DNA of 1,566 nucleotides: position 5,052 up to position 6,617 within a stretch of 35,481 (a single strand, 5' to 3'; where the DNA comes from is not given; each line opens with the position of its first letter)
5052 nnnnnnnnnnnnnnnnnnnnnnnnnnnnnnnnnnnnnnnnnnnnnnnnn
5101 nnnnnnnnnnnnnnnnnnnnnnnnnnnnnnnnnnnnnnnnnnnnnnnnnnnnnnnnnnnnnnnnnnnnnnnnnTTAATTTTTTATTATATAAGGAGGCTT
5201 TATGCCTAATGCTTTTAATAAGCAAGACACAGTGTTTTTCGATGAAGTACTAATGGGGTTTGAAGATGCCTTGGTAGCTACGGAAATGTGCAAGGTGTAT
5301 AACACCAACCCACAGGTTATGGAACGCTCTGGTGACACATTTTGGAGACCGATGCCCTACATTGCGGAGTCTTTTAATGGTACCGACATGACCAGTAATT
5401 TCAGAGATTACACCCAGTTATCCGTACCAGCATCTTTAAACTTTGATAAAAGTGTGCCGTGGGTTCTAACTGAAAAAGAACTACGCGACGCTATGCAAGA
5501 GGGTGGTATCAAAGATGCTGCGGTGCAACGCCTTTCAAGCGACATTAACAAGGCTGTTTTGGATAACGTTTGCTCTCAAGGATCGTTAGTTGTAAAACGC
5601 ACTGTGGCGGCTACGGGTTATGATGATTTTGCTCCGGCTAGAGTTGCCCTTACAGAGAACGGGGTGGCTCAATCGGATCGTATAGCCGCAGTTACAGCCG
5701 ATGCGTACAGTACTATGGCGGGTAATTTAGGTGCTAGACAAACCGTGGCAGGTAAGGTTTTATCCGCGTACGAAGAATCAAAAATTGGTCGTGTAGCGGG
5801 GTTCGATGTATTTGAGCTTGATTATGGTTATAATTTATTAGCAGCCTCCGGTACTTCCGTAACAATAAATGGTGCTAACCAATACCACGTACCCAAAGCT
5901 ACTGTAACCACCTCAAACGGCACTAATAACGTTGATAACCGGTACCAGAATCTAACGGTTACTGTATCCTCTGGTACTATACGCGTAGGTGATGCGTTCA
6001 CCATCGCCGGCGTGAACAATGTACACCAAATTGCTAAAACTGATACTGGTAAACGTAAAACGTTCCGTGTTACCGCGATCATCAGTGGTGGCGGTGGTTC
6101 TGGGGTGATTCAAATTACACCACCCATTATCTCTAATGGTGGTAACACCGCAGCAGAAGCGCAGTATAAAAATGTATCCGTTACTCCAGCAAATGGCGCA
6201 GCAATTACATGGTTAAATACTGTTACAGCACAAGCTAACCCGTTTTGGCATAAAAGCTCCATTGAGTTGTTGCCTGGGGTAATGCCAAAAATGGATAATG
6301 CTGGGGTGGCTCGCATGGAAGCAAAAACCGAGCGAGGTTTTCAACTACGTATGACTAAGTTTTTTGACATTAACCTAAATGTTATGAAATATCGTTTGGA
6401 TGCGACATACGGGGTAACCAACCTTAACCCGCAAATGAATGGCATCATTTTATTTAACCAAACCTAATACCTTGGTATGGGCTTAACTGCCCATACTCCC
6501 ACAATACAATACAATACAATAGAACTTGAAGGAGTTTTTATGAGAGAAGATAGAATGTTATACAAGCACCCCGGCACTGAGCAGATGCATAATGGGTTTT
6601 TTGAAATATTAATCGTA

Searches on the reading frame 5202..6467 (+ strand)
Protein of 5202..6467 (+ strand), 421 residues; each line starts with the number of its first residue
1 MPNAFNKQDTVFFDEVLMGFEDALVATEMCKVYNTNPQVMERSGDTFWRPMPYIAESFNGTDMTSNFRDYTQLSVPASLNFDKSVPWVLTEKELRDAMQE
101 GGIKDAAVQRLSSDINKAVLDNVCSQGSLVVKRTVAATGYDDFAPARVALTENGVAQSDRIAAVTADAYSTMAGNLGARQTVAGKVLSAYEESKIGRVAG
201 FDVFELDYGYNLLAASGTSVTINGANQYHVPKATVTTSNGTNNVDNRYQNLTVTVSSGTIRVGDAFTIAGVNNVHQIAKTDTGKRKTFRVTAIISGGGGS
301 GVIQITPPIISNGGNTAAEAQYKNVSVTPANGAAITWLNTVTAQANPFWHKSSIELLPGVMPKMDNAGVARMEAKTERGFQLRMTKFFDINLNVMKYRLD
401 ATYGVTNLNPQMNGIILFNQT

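Call 8: search_protein_families(library=phrogs, proteins=[window:5202-6467:+], max_evalue=0.001)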
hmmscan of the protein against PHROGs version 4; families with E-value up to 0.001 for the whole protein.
window:5202-6467:+ (421 aa): 3 families
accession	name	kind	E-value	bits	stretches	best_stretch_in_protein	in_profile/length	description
phrog_283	-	head and packaging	4.6e-71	241.2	1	1-420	1-385/385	major head protein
phrog_267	-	head and packaging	3.6e-08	34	1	133-205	183-255/410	major head protein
phrog_22632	-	head and packaging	2.5e-06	28.7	1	13-137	13-137/226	head protein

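Call 20: find_related_loci(query=window:5202-6467:+, collection=viral_contigs, flank=10000)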
Query window:5202-6467:+ (421 aa) in viral_contigs; peptide patterns used: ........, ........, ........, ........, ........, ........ (x = any residue, [..] = any of these).
24 stretches matched a pattern; 15 encode a relative of the query (tblastn E <= 1e-3); 15 distinct loci.
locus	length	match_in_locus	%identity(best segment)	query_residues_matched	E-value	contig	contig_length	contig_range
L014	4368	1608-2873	54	1-421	3e-150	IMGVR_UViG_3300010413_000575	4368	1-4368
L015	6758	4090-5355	54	1-421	7e-147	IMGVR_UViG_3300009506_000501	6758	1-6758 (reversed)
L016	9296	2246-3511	55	1-421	9e-147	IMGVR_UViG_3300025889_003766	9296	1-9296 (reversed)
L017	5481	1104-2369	55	1-421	5e-148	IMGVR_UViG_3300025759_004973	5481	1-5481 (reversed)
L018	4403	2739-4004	54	1-420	2e-149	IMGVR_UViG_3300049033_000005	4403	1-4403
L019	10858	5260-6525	53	1-421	1e-145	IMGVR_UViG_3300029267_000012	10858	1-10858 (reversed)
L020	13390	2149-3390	56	5-421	4e-142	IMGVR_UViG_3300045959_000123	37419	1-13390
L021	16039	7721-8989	57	1-421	2e-158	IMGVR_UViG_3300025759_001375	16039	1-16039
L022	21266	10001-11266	49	1-421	4e-128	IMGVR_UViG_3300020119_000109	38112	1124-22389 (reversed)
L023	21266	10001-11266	49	1-421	5e-121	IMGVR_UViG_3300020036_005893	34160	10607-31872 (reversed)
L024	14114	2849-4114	49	1-421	4e-121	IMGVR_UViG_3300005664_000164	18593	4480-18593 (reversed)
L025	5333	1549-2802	46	1-421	3e-118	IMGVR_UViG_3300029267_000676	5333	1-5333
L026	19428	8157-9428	46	1-421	2e-111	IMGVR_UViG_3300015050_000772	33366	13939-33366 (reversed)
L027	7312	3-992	53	93-421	6e-108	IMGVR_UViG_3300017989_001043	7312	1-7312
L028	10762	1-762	55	169-421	1e-86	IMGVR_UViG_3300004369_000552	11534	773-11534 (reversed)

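Call 21: find_related_loci(query=window:5202-6467:+, collection=metagenome_contigs, flank=10000)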
Query window:5202-6467:+ (421 aa) in metagenome_contigs; peptide patterns used: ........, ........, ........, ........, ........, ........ (x = any residue, [..] = any of these).
68 stretches matched a pattern; 9 encode a relative of the query (tblastn E <= 1e-3); 9 distinct loci.
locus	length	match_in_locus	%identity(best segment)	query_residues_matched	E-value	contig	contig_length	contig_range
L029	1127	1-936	96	110-421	0e+0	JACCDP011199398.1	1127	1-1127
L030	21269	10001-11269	57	1-421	7e-159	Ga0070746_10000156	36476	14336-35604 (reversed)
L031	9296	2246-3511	55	1-421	4e-147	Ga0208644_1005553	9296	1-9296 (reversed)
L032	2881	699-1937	53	5-421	3e-146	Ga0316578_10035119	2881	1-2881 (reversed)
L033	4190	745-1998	46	1-421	8e-120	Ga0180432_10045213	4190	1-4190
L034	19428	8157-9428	46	1-421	7e-112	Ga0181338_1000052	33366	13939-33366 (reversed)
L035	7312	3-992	53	93-421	3e-108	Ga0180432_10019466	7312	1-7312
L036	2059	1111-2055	53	1-314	3e-112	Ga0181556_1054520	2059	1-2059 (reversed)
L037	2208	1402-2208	54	1-268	5e-89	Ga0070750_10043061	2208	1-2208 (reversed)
